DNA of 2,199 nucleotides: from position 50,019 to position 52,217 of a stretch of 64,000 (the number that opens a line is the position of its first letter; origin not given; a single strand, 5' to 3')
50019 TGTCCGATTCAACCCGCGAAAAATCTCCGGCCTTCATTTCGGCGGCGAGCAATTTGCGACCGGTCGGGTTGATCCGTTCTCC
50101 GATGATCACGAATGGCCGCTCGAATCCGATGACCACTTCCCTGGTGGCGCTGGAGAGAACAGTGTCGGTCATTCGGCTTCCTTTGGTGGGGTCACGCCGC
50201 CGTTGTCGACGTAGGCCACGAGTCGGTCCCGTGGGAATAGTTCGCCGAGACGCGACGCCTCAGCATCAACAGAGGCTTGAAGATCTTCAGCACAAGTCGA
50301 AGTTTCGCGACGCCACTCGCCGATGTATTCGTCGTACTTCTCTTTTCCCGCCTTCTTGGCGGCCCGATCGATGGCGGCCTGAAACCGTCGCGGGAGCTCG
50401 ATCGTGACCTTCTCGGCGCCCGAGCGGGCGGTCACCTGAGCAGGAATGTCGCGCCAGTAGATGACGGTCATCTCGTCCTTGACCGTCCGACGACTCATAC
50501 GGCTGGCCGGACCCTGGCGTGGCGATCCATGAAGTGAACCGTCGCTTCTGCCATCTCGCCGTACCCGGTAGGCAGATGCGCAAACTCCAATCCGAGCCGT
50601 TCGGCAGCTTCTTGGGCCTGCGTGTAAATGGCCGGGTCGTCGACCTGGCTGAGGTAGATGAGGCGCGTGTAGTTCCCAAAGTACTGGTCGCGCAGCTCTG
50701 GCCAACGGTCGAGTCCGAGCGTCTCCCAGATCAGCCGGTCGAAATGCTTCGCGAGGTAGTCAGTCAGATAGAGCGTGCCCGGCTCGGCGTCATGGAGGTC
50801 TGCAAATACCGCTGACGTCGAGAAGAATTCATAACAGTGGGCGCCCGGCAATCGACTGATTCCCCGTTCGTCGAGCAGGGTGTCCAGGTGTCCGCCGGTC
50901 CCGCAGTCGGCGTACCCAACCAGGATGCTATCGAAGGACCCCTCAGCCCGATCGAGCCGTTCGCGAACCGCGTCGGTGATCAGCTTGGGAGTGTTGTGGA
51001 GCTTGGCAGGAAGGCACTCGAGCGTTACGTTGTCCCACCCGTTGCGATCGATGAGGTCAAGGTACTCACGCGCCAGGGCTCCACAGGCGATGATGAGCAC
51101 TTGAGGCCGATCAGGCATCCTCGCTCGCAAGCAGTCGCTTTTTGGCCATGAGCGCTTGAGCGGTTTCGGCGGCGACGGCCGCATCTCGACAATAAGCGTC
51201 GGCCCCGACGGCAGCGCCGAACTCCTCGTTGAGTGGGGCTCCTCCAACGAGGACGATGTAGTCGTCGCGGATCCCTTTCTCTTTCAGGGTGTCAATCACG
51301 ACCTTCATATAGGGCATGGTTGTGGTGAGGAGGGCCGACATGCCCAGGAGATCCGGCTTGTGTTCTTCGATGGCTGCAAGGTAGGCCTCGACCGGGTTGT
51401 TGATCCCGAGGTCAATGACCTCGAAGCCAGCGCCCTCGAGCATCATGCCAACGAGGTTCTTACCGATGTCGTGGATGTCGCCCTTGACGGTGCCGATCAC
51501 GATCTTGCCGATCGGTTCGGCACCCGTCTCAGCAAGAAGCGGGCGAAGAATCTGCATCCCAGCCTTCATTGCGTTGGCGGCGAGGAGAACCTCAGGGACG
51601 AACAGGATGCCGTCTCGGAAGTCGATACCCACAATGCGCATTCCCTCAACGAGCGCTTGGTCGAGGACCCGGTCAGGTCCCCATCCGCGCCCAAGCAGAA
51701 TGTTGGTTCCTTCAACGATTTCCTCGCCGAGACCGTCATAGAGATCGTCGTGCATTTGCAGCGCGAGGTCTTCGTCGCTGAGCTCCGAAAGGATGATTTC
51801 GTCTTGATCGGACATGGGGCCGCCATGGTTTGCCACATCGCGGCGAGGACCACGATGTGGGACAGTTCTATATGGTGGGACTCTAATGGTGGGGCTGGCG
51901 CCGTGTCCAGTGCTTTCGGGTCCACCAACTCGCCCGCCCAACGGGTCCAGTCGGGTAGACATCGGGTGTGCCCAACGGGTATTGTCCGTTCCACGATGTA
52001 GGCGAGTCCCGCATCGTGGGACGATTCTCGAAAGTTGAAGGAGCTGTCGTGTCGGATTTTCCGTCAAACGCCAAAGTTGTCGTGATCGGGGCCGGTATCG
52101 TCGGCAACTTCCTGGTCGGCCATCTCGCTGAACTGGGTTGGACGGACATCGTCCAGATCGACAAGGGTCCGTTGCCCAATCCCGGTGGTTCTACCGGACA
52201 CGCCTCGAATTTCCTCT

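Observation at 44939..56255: Self-contained corrinoid-dependent methylamine/betaine demethylation module wired to a DMG-dehydrogenase-like enzyme and ETF in an actinobacterium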

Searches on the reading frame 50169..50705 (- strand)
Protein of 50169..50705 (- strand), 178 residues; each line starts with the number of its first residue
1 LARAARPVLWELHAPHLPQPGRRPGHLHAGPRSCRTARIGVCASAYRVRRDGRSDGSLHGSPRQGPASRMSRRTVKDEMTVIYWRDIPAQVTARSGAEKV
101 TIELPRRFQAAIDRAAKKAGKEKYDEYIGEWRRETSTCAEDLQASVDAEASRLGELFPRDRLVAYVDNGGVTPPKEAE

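Call 4: search_protein_families(library=pfam, proteins=[window:50169-50705:-], max_evalue=0.01)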
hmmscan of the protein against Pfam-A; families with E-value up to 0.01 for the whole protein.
window:50169-50705:- (178 aa): 1 family
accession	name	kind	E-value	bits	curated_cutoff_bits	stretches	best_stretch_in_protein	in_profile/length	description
PF13769.11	Virulence_fact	-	5.1e-18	65.6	25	1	83-164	2-79/81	Virulence factor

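Call 5: search_protein_families(library=ncbifam, proteins=[window:50169-50705:-], max_evalue=0.01)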
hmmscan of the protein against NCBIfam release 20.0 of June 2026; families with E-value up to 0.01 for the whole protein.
window:50169-50705:- (178 aa): 0 families

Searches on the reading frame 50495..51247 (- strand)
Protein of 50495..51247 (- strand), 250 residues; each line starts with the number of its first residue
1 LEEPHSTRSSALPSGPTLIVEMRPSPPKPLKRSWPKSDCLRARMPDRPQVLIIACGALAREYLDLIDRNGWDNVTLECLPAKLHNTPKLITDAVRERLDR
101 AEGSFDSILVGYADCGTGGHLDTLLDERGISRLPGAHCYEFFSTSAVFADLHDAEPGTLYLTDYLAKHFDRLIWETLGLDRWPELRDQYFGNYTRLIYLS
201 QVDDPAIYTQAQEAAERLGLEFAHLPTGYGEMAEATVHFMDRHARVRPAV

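Call 4: search_protein_families(library=pfam, proteins=[window:50495-51247:-], max_evalue=0.01)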
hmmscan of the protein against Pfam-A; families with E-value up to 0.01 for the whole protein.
window:50495-51247:- (250 aa): 1 family
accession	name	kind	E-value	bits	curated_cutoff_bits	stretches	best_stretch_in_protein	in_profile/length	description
PF07796.16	DUF1638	-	9.5e-28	97.5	27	1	78-233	1-158/161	Protein of unknown function (DUF1638)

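Call 5: search_protein_families(library=ncbifam, proteins=[window:50495-51247:-], max_evalue=0.01)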
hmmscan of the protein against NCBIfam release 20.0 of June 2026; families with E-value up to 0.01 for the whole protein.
window:50495-51247:- (250 aa): 0 families

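Call 76: find_homologous_proteins(query=window:50495-51118:-, max_evalue=1e-10)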
Query window:50495-51118:- (207 aa): 8000 proteins with E <= 1e-10 among 8000 candidates; the best 120 are listed.
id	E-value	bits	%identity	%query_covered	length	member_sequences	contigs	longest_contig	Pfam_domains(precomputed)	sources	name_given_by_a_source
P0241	4.9e-139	479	100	100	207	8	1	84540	PF07796.17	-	-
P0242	1.7e-129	448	93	100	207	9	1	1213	PF07796.17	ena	-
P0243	4.2e-122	424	88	99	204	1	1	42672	PF07796.17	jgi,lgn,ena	-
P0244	2.6e-120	418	88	99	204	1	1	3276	PF07796.17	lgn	-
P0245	7.6e-120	416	88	96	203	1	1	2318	PF07796.17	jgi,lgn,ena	-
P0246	1.5e-119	415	86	99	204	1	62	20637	PF07796.17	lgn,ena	-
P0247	4.0e-119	414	85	99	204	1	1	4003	PF07796.17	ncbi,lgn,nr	ncbi:MAG: DUF1638 domain-containing protein [Acidimicrobiia bacterium]|nr:DUF1638 domain-containing 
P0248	1.4e-118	412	87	96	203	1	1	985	PF07796.17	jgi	jgi:hypothetical protein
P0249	9.2e-118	409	86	99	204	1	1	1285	PF07796.17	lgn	-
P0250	1.9e-117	408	85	100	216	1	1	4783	PF07796.17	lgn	-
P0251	3.0e-117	408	87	96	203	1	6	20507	PF07796.17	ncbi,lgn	-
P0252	5.2e-100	351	73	97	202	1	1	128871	PF07796.17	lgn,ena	-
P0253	1.5e-99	350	75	97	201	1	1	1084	PF07796.17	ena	-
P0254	4.3e-98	345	75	97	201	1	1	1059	PF07796.17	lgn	-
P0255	6.6e-98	345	75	97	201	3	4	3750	PF07796.17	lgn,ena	-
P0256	8.5e-98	344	75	97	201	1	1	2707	PF07796.17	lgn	-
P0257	1.4e-85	304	66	96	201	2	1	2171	PF07796.17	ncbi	-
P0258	6.4e-84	299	68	92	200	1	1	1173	PF07796.17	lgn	-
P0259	7.3e-83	295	64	92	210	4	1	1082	PF07796.17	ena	-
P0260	2.0e-82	294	64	96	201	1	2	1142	PF07796.17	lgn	-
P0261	2.1e-82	294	64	94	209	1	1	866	PF07796.17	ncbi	-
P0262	3.0e-82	293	67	94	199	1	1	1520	PF07796.17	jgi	jgi:hypothetical protein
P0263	3.8e-82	293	65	94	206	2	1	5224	PF07796.17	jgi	jgi:hypothetical protein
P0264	6.8e-82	292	65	92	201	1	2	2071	PF07796.17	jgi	jgi:hypothetical protein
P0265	9.1e-82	292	67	91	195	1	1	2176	PF07796.17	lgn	-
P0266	9.9e-82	292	66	90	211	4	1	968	PF07796.17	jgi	-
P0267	1.0e-81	292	66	91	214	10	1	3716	PF07796.17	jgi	-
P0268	1.1e-81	292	65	92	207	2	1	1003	PF07796.17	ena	-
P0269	1.9e-81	291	65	93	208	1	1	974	PF07796.17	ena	-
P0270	2.5e-81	290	66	91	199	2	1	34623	PF07796.17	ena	-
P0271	3.4e-81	290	66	92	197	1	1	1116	PF07796.17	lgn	-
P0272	3.4e-81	290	63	95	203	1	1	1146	PF07796.17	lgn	-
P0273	3.6e-81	290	64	96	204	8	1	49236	PF07796.17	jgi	jgi:Protein of unknown function (DUF1638)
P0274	3.7e-81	290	64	94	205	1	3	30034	PF07796.17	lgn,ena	-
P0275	3.7e-81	290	65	92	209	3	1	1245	PF07796.17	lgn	-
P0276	3.7e-81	290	64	94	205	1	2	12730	PF07796.17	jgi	-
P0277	4.3e-81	290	65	96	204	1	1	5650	PF07796.17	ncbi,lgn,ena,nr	ncbi:MAG TPA: DUF1638 domain-containing protein [Acidimicrobiia bacterium]|nr:DUF1638 domain-contain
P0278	4.5e-81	290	65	91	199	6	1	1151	PF07796.17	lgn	-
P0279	4.7e-81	289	64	96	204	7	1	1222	PF07796.17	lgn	-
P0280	5.3e-81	289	65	96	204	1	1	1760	PF07796.17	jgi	jgi:hypothetical protein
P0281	6.1e-81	289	63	94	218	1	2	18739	PF07796.17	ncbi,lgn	-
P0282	6.1e-81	289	65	92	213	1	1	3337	PF07796.17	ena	-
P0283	6.3e-81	289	65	96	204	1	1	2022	PF07796.17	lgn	-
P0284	6.7e-81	289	63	93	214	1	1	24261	PF07796.17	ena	-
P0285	7.3e-81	289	66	91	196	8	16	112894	PF07796.17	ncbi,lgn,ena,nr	ncbi:MAG: DUF1638 domain-containing protein [Acidimicrobiia bacterium]|nr:DUF1638 domain-containing 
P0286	7.4e-81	289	66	92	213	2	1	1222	PF07796.17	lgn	-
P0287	7.7e-81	289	64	93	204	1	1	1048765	PF07796.17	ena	-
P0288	7.7e-81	289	67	91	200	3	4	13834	PF07796.17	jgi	jgi:hypothetical protein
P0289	8.9e-81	289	64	90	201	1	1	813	PF07796.17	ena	-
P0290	1.0e-80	288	65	91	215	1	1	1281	PF07796.17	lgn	-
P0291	1.1e-80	288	63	94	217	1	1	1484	PF07796.17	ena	-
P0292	1.2e-80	288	64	96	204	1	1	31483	PF07796.17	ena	-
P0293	1.3e-80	288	65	96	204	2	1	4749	PF07796.17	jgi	-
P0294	1.3e-80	288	64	96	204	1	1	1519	PF07796.17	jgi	jgi:hypothetical protein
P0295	1.3e-80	288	65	92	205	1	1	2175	PF07796.17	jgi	-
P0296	1.4e-80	288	64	96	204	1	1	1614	PF07796.17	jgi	jgi:hypothetical protein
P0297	1.4e-80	288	64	96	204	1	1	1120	PF07796.17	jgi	jgi:hypothetical protein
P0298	1.5e-80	288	63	94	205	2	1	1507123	PF07796.17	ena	-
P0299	1.5e-80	288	64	96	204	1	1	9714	PF07796.17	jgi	jgi:hypothetical protein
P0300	1.6e-80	288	64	94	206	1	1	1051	PF07796.17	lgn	-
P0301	1.9e-80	287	66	92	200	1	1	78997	PF07796.17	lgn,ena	-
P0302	2.2e-80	287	68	91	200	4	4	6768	PF07796.17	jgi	jgi:hypothetical protein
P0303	2.5e-80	287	62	95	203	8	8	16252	PF07796.17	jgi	jgi:hypothetical protein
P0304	3.5e-80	287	62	100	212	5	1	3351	PF07796.17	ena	-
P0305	3.8e-80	286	63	94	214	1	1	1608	PF07796.17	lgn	-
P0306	4.0e-80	286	64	93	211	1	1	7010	PF07796.17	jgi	jgi:hypothetical protein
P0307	4.9e-80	286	62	95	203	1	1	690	PF07796.17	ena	-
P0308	5.4e-80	286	63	92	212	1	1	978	PF07796.17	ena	-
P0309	6.2e-80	286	68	91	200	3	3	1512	PF07796.17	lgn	-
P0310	7.6e-80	286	68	89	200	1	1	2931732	PF07796.17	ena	-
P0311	8.0e-80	285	66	91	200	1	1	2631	PF07796.17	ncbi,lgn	ncbi:MAG TPA: DUF1638 domain-containing protein [Acidimicrobiia bacterium]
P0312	8.7e-80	285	63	94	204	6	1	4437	PF07796.17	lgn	-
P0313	9.6e-80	285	64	92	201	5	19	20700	PF07796.17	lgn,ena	-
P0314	1.1e-79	285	68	88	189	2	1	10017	PF07796.17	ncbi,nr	ncbi:MAG TPA: DUF1638 domain-containing protein [Acidimicrobiia bacterium]|nr:DUF1638 domain-contain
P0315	1.1e-79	285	66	91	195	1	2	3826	PF07796.17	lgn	-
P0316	1.3e-79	285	63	95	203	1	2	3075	PF07796.17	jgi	jgi:hypothetical protein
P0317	1.4e-79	285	67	91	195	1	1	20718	PF07796.17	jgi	jgi:hypothetical protein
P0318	1.4e-79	285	61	96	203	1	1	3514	PF07796.17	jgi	jgi:hypothetical protein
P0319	1.6e-79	284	65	93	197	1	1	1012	PF07796.17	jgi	jgi:hypothetical protein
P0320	1.6e-79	284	66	91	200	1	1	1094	PF07796.17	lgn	-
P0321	2.1e-79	284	64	96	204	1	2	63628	PF07796.17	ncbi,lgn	ncbi:MAG: DUF1638 domain-containing protein [Acidimicrobiia bacterium]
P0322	2.3e-79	284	63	95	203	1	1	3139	PF07796.17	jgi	jgi:hypothetical protein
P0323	2.4e-79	284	62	95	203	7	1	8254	PF07796.17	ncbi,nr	ncbi:MAG: DUF1638 domain-containing protein [Actinomycetota bacterium]|nr:DUF1638 domain-containing 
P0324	2.7e-79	284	64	93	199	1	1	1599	PF07796.17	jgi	jgi:Protein of unknown function (DUF1638)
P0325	3.0e-79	284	66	91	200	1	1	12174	PF07796.17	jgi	jgi:hypothetical protein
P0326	3.5e-79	283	61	95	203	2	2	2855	PF07796.17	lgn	-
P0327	4.8e-79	283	63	95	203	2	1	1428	PF07796.17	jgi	jgi:hypothetical protein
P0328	5.4e-79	283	62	94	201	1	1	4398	PF07796.17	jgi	jgi:hypothetical protein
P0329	5.4e-79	283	67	89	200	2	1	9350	PF07796.17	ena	-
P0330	5.6e-79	283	63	89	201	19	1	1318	PF07796.17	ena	-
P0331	5.7e-79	283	63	96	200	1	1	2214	PF07796.17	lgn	-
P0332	5.9e-79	283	62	94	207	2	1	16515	PF07796.17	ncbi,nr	ncbi:MAG: DUF1638 domain-containing protein [Actinobacteria bacterium]|nr:DUF1638 domain-containing 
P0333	7.0e-79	282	64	89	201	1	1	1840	PF07796.17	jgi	jgi:hypothetical protein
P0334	8.8e-79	282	63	95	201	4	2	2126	PF07796.17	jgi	jgi:hypothetical protein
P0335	9.1e-79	282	65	90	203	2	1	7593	PF07796.17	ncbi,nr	ncbi:MAG: DUF1638 domain-containing protein [Acidimicrobiia bacterium]|nr:DUF1638 domain-containing 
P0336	9.7e-79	282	66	91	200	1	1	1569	PF07796.17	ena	-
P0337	9.7e-79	282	66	90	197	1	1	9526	PF07796.17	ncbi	ncbi:MAG: DUF1638 domain-containing protein [Acidimicrobiia bacterium]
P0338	1.1e-78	282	66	91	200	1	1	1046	PF07796.17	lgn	-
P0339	1.4e-78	281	63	92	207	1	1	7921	PF07796.17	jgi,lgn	-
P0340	1.7e-78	281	66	91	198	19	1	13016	PF07796.17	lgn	-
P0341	1.9e-78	281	63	92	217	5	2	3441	PF07796.17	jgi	jgi:hypothetical protein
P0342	1.9e-78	281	63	92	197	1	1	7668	PF07796.17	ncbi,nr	ncbi:MAG TPA: DUF1638 domain-containing protein [Acidimicrobiia bacterium]|nr:DUF1638 domain-contain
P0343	1.9e-78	281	62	92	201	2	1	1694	PF07796.17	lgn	-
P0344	2.1e-78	281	62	93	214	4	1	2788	PF07796.17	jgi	jgi:hypothetical protein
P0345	2.2e-78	281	61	96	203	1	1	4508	PF07796.17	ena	-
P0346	2.2e-78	281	62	95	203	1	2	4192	PF07796.17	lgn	-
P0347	2.2e-78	281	62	95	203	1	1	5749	PF07796.17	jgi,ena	-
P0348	2.5e-78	281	62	91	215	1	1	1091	PF07796.17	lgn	-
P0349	2.5e-78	281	64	92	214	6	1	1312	PF07796.17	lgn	-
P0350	2.6e-78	281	64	92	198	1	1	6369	PF07796.17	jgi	jgi:hypothetical protein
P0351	2.8e-78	280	63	97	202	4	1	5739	PF07796.17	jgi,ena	-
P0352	2.9e-78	280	62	95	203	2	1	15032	PF07796.17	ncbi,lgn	ncbi:MAG: DUF1638 domain-containing protein [Acidimicrobiia bacterium]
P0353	3.0e-78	280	61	96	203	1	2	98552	PF07796.17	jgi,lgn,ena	-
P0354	3.2e-78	280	64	90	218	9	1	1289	PF07796.17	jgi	jgi:hypothetical protein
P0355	3.9e-78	280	63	94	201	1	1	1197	PF07796.17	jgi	jgi:hypothetical protein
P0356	4.0e-78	280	63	95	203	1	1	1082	PF07796.17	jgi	jgi:hypothetical protein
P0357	5.0e-78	280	65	90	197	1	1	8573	PF07796.17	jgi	jgi:hypothetical protein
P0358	5.4e-78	279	60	94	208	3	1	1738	PF07796.17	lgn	-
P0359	5.9e-78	279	61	96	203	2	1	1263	PF07796.17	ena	-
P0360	6.6e-78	279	62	100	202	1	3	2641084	PF07796.17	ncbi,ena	-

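Call 77: find_encoding_contigs(protein=P0241, flank=1000, max_places=4)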
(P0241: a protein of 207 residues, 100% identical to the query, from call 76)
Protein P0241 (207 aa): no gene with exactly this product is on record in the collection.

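Call 82: predict_structure(alignment_id=A2)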
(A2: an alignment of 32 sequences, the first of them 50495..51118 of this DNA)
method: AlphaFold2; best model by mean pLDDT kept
length: 207 residues; sequences in the alignment: 32
mean_pLDDT: 87.0   pTM: 0.77
mean pLDDT of the five models: 87.0, 86.3, 85.6, 82.1, 79.7
residues with pLDDT >= 90: 110; 70-90: 81; 50-70: 15; < 50: 1
segments of 3 or more residues with pLDDT < 50: none
pLDDT, mean of each block of 10 residues (from residue 1): 84 87 88 90 91 96 89 86 90 68 79 89 92 93 92 94 97 97 85 78 56
secondary structure, 60 per line:
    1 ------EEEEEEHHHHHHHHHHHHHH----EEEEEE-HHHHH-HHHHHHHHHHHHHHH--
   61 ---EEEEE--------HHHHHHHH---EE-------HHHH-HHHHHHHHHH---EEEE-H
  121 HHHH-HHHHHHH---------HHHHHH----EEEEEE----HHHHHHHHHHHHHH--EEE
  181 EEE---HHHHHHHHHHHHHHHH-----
elements in order: E7-12 H13-26 E31-36 H38-42 H44-58 E64-68 H77-84 H97-100 H102-111 E115-118 H120-124 H126-132 H142-147 E152-157 H162-175 E178-183 H187-202

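Call 84: fold_search(model_id=the predicted structure, library=pdb)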
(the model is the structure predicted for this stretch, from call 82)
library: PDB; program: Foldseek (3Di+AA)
matches with E <= 10: 1436; with E <= 0.001: 0
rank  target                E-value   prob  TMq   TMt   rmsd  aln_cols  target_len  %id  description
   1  1a1s                  1.6e-03  0.69  0.22  0.16  13.4       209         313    9  ORNITHINE CARBAMOYLTRANSFERASE FROM PYROCOCCUS FURIOSUS (released 1998-06-17)
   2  6swl_B                1.8e-03  0.85  0.23  0.33  12.8       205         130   14  The REC domain of XynC, a response regulator from Geobacillus stearothermophilus (released 2020-10-14)
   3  4a8p_D                2.7e-03  0.60  0.23  0.16  13.5       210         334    7  Crystal structure of putrescine transcarbamylase from Enterococcus faecalis with N5-(phosphonoacetyl)-L-ornithine (released 2012-02-15)
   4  9y83_D                3.5e-03  0.66  0.24  0.17  13.4       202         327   10  Crystal structure of Ornithine carbamoyltransferase from Burkholderia xenovorans (released 2025-09-24)
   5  4a8p_F                4.0e-03  0.57  0.23  0.16  13.6       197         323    9  Crystal structure of putrescine transcarbamylase from Enterococcus faecalis with N5-(phosphonoacetyl)-L-ornithine (released 2012-02-15)
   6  1vlv                  4.0e-03  0.54  0.22  0.16  13.8       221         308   12  Crystal structure of Ornithine carbamoyltransferase (TM1097) from Thermotoga maritima at 2.25 A resolution (released 2004-09-21)
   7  2w37_A                4.5e-03  0.57  0.23  0.15  13.2       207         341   11  CRYSTAL STRUCTURE OF THE HEXAMERIC CATABOLIC ORNITHINE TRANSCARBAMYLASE FROM Lactobacillus hilgardii (released 2009-11-17)
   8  1ort_A                5.1e-03  0.47  0.21  0.15  14.1       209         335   11  ORNITHINE TRANSCARBAMOYLASE FROM PSEUDOMONAS AERUGINOSA (released 1996-12-07)
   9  5xmw_B                5.4e-03  0.85  0.35  0.28  14.2       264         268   14  Selenomethionine-derivated ZHD (released 2018-04-25)
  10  4a8h_A                6.1e-03  0.44  0.22  0.15  13.6       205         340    8  Crystal structure of putrescine transcarbamylase from Enterococcus faecalis with N-(phosphonoacetyl)-putrescine (released 2012-02-15)
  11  4a8p_A                6.9e-03  0.54  0.24  0.16  13.8       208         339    8  Crystal structure of putrescine transcarbamylase from Enterococcus faecalis with N5-(phosphonoacetyl)-L-ornithine (released 2012-02-15)
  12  3d3n_A                7.3e-03  0.69  0.29  0.26  12.2       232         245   10  Crystal structure of lipase/esterase (lp_2923) from Lactobacillus plantarum. Northeast Structural Genomics Consortium  (released 2008-06-10)
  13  6jqz_A                8.3e-03  0.80  0.34  0.28  15.7       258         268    9  ZHD/H242A complex with ZEN (released 2020-04-08)
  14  4ru1_C                8.8e-03  0.89  0.35  0.28   9.5       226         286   14  Crystal structure of carbohydrate transporter ACEI_1806 from Acidothermus cellulolyticus 11B, TARGET EFI-510965, in co (released 2014-12-17)
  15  5xo6_F                8.8e-03  0.80  0.34  0.29  15.1       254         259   14  Crystal structure of a novel ZEN lactonase mutant (released 2018-05-02)
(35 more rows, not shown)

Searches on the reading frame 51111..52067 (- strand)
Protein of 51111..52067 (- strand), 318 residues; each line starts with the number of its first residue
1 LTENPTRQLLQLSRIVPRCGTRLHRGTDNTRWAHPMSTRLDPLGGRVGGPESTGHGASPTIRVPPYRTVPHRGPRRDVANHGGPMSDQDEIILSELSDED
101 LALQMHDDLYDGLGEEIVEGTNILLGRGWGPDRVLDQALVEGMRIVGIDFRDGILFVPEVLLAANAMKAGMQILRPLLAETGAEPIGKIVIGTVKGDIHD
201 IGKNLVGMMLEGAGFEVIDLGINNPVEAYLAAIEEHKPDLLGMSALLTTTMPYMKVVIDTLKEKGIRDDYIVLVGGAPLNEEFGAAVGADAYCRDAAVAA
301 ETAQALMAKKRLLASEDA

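Call 4: search_protein_families(library=pfam, proteins=[window:51111-52067:-], max_evalue=0.01)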
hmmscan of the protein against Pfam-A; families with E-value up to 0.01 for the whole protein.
window:51111-52067:- (318 aa): 2 families
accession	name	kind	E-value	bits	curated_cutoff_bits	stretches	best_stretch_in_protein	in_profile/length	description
PF02310.24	B12-binding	-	5.1e-28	97.8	32.1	1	187-295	1-111/121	B12 binding domain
PF02607.22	B12-binding_2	-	4.8e-14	52.7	23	1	105-174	5-73/74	B12 binding domain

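Call 5: search_protein_families(library=ncbifam, proteins=[window:51111-52067:-], max_evalue=0.01)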
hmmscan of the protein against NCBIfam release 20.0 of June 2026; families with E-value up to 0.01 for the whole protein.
window:51111-52067:- (318 aa): 16 families
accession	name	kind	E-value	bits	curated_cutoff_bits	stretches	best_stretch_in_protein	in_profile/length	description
NF047996.1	corrin_MtgC_2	exception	2e-61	207.2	370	1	100-307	3-210/212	glycine betaine-specific corrinoid protein MtgC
TIGR02370.1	pyl_corrinoid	subfamily_domain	3.8e-51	173.3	215.3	1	114-297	11-195/197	methyltransferase cognate corrinoid protein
NF041607.1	dimeth_corrin_MtbC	equivalog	1.4e-50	171.7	350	1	131-306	26-202/203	dimethylamine corrinoid protein MtbC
NF047995.1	corrinoid_MtgC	exception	2.1e-50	171.2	310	1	104-309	7-215/215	glycine betaine-specific corrinoid protein MtgC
TIGR02082.1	metH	equivalog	3.3e-43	147.6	1010.85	1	90-315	635-860/1182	methionine synthase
NF040655.1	MtaC_Meth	equivalog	4.6e-41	140.5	420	1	96-310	30-241/253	methanol--corrinoid protein MtaC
NF040669.1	MtaC2_Meth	equivalog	2.6e-34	118.8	450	1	104-310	45-249/267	methanol--corrinoid protein MtaC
NF007024.0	PRK09490.1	equivalog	4.2e-34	117.6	1497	1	106-314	666-877/1234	methionine synthase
NF002612.0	PRK02261.1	equivalog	7e-12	45.1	110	1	188-276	5-92/148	methylaspartate mutase subunit S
TIGR01501.1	MthylAspMutase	equivalog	1.3e-09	38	135.8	1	189-277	4-91/134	methylaspartate mutase subunit S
NF052513.1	TransRegCarH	equivalog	5.5e-08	32.4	400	1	127-251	108-229/274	HTH-type transcriptional repressor CarH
TIGR00640.1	acid_CoA_mut_C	subfamily_domain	1.5e-07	31.4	57.45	1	189-277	5-92/132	methylmalonyl-CoA mutase C-terminal domain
NF040743.1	ornith_mutase_E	equivalog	2.3e-07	29.2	800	1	188-310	597-726/730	D-ornithine 4,5-aminomutase subunit OraE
NF006944.0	PRK09426.1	equivalog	8.8e-06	23.9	876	1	171-308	576-712/721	methylmalonyl-CoA mutase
NF045497.1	IsobCoAmut_IcmF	equivalog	5.5e-05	21.1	1500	1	196-276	12-90/1076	fused isobutyryl-CoA mutase/GTPase IcmF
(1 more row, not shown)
